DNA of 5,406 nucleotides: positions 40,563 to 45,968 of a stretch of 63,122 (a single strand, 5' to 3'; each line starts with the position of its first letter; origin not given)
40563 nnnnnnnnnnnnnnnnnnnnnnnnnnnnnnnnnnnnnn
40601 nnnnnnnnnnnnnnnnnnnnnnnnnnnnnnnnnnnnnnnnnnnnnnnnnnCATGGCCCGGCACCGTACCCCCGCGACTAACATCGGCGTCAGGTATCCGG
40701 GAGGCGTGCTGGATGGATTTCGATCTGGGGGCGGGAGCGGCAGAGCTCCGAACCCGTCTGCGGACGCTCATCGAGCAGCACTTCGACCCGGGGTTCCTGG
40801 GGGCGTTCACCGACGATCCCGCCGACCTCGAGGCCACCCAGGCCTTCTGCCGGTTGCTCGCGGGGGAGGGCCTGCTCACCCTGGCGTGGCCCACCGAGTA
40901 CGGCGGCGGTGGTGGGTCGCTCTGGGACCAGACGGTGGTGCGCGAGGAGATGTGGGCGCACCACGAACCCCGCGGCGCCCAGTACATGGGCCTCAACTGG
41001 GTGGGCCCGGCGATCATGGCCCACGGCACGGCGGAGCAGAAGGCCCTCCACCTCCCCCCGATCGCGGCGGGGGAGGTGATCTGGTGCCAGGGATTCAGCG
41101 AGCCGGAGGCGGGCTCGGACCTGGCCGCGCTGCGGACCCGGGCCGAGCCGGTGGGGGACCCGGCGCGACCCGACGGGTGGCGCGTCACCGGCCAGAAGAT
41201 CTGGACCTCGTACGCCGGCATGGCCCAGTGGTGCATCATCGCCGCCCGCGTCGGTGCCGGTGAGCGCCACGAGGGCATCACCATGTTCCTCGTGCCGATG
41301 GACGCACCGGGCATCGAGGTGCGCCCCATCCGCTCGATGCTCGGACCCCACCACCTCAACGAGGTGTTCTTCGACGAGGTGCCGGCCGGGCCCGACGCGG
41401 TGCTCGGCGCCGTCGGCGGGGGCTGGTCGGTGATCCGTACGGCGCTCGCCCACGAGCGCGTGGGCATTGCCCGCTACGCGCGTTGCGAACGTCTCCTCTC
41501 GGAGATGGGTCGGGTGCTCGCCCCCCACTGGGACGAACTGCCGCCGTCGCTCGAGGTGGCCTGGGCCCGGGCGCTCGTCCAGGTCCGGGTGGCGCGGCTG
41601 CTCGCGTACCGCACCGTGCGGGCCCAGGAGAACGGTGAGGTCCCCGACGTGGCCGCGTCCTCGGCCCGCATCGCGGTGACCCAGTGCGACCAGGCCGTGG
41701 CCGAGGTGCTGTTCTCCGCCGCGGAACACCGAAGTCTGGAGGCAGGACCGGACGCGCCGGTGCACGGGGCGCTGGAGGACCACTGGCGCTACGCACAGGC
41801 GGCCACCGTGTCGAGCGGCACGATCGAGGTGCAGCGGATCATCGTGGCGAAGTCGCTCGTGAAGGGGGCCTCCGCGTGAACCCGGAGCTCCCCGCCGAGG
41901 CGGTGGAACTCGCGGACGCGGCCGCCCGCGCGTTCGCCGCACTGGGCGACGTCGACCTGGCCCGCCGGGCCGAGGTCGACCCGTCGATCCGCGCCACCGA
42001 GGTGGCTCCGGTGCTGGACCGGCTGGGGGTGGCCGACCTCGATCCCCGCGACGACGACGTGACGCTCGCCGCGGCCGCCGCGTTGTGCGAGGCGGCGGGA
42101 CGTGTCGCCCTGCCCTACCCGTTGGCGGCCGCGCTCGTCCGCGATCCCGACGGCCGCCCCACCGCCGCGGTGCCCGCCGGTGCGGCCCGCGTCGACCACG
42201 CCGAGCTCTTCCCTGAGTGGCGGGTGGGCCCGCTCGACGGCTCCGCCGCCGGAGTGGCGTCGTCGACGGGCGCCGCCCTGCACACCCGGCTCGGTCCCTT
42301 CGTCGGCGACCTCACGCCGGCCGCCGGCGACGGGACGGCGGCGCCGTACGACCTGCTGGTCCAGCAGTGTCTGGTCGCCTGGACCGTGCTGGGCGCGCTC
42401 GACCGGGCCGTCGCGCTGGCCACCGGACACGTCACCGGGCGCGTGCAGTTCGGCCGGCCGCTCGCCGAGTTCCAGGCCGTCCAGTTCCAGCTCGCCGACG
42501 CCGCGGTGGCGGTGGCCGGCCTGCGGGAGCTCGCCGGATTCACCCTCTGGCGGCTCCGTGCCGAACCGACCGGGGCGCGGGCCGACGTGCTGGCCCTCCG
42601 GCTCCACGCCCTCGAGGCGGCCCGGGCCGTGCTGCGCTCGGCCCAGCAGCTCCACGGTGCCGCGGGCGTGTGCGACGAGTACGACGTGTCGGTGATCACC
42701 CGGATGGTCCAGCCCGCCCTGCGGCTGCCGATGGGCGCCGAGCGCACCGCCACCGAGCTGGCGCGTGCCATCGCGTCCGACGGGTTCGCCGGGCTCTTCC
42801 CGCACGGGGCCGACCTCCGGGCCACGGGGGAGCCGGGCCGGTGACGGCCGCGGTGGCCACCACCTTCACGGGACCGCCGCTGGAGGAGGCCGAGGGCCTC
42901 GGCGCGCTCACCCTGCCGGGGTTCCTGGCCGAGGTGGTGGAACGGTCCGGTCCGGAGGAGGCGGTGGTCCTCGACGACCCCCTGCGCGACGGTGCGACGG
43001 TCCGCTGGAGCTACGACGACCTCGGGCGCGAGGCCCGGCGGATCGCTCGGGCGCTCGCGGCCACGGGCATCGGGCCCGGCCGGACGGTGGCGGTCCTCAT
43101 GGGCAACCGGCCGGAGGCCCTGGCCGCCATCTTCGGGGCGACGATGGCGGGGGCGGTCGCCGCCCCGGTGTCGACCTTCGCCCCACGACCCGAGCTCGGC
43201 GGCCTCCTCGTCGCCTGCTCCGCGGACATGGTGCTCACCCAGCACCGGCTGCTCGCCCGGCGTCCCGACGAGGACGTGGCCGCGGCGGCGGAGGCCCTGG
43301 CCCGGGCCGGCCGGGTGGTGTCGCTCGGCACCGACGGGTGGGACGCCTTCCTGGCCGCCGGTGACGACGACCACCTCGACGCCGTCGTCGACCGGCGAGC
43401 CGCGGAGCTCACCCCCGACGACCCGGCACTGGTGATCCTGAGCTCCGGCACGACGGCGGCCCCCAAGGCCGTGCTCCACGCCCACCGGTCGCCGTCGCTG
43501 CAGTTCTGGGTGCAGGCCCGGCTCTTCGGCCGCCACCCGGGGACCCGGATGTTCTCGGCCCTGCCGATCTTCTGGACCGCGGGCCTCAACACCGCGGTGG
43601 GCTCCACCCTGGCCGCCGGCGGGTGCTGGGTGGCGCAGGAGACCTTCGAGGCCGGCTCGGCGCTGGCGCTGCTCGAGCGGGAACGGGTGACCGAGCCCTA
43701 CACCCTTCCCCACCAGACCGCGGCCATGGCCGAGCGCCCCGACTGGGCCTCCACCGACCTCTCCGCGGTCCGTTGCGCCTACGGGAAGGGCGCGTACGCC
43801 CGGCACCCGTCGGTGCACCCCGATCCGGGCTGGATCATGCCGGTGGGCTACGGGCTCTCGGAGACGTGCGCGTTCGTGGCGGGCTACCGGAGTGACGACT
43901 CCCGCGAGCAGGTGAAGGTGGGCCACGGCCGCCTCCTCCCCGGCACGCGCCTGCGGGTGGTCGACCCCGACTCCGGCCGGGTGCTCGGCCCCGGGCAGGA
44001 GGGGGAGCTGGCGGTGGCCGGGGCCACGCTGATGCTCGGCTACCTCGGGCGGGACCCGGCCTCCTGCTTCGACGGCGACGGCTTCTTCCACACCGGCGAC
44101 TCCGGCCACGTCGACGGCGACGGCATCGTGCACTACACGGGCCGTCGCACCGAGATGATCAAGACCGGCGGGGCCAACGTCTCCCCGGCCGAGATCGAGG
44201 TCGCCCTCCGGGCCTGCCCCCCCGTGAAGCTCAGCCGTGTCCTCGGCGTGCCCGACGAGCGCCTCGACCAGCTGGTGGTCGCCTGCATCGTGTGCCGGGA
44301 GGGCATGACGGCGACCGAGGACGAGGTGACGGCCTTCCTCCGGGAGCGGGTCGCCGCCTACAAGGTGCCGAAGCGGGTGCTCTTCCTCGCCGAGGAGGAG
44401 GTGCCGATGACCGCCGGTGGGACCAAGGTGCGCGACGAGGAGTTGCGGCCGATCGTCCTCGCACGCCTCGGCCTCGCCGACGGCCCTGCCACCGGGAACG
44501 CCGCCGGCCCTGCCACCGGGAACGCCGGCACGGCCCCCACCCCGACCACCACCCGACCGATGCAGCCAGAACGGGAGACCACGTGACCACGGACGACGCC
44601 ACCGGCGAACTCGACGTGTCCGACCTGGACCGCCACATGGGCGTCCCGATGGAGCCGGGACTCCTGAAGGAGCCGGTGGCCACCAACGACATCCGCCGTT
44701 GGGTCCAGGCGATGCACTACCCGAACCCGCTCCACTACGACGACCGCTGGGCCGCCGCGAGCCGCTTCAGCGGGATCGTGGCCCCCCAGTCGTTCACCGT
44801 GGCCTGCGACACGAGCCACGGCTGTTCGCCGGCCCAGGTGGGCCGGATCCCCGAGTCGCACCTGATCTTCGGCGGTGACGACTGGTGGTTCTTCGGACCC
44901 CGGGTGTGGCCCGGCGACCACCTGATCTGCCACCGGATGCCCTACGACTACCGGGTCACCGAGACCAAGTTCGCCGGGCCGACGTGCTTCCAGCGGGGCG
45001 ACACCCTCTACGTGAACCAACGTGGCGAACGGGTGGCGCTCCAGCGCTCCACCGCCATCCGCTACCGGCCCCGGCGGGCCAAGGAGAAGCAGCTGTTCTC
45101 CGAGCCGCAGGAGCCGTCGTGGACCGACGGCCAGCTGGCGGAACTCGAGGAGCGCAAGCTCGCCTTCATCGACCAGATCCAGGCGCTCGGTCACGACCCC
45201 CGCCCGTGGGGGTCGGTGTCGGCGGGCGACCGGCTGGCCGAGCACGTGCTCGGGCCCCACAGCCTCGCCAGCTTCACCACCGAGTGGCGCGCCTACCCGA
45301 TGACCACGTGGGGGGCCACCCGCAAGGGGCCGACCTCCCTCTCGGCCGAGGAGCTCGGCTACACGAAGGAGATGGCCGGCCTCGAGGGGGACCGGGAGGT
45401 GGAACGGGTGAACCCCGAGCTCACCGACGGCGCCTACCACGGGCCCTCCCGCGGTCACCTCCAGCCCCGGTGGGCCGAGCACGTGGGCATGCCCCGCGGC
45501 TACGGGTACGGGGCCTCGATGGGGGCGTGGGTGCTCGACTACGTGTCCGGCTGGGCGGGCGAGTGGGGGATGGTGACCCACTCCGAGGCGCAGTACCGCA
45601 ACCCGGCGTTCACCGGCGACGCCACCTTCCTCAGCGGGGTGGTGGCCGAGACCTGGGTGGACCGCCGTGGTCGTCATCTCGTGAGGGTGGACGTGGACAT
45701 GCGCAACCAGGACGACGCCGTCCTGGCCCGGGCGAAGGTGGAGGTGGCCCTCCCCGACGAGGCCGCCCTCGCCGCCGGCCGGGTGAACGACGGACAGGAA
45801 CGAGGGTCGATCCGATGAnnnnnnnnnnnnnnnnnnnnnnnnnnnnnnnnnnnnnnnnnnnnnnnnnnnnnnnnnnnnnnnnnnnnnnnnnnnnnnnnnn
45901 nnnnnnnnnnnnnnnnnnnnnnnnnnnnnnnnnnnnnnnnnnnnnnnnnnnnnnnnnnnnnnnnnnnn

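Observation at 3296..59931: Twelve copies of a 16-bp palindromic operator-like motif (CTRAC-N6-GTCAN) confined to promoter and junction regions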

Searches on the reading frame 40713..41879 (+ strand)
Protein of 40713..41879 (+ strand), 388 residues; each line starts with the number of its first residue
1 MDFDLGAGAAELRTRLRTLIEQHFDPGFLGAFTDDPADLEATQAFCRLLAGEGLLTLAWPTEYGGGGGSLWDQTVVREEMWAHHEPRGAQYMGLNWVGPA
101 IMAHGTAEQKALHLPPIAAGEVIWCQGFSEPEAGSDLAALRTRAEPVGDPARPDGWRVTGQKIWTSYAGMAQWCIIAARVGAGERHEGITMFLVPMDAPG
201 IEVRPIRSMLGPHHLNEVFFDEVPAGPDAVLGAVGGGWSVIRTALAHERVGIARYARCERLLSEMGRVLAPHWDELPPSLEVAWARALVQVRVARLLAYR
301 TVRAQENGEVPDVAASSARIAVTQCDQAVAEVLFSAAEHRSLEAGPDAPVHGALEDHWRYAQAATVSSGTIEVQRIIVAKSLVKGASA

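Call 12: search_protein_families(library=pfam, proteins=[window:40713-41879:+])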
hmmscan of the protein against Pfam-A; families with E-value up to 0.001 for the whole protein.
window:40713-41879:+ (388 aa): 3 families
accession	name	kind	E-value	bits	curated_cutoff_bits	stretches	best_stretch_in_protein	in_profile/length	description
PF02770.24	Acyl-CoA_dh_M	-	4.5e-20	72.1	33.3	1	125-223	1-97/97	Acyl-CoA dehydrogenase, middle domain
PF02771.21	Acyl-CoA_dh_N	-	6.8e-14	52.6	22.9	1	12-121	7-113/113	Acyl-CoA dehydrogenase, N-terminal domain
PF00441.29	Acyl-CoA_dh_1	-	2.8e-12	47.4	22.4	1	235-382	1-149/150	Acyl-CoA dehydrogenase, C-terminal domain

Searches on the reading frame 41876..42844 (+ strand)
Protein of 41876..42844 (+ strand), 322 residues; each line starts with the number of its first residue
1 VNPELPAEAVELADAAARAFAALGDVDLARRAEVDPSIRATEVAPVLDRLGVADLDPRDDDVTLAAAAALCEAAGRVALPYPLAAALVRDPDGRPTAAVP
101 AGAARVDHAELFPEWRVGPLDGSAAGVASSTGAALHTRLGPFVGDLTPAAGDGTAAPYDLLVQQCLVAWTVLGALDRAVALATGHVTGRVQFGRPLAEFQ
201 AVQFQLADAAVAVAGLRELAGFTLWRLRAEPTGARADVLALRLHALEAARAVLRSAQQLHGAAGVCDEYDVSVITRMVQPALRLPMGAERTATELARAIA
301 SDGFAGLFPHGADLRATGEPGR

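Call 12: search_protein_families(library=pfam, proteins=[window:41876-42844:+])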
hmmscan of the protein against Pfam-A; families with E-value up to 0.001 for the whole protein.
window:41876-42844:+ (322 aa): 2 families
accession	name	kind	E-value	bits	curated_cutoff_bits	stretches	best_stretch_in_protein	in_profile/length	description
PF00441.29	Acyl-CoA_dh_1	-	3.1e-17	63.6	22.4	1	165-279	16-129/150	Acyl-CoA dehydrogenase, C-terminal domain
PF08028.16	Acyl-CoA_dh_2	-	3.9e-07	30.9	22.7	1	167-269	3-111/134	Acyl-CoA dehydrogenase, C-terminal domain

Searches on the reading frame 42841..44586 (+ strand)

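Call 12: search_protein_families(library=pfam, proteins=[window:42841-44586:+])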
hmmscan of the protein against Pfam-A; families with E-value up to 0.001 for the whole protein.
window:42841-44586:+ (581 aa): 2 families
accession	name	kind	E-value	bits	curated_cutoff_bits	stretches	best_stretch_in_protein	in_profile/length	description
PF00501.34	AMP-binding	-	1.4e-61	208.9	29.9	1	37-402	9-384/384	AMP-binding enzyme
PF13193.12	AMP-binding_C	-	1.8e-12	48.4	24.5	1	451-527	1-75/76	AMP-binding enzyme C-terminal domain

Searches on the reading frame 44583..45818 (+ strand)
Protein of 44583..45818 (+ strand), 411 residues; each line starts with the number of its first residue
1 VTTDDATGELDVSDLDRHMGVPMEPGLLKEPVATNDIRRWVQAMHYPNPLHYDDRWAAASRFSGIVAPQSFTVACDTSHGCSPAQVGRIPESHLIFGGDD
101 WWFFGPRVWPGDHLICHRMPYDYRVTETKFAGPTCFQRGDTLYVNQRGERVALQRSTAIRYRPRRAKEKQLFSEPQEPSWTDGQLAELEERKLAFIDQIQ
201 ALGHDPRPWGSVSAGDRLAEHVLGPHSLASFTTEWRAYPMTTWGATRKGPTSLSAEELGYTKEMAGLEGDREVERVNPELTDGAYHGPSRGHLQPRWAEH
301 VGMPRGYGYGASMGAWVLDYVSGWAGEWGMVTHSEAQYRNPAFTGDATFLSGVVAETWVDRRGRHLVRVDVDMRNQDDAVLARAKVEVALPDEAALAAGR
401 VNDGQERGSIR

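Call 13: search_protein_families(library=pfam, proteins=[window:44583-45818:+])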
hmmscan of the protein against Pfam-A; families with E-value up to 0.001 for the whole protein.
window:44583-45818:+ (411 aa): 1 family
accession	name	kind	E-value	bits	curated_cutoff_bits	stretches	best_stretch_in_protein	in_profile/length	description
PF13452.11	FAS1_DH_region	-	3.5e-28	98.8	22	1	18-153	2-131/132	FAS1-like, dehydratase domain region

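Call 50: search_protein_families(library=ncbifam, proteins=[window:44583-45818:+], max_evalue=0.01)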
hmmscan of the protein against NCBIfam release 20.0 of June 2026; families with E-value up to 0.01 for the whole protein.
window:44583-45818:+ (411 aa): 2 families
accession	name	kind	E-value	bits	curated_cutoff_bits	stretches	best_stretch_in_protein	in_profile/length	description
NF040624.1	HadA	equivalog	0.00097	19.4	180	1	32-74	13-55/144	(3R)-hydroxyacyl-ACP dehydratase subunit HadA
NF040620.1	fused_HadA_HadB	exception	0.0019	17.7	350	0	33-74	14-55/329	fused (3R)-hydroxyacyl-ACP dehydratase subunits HadA/HadB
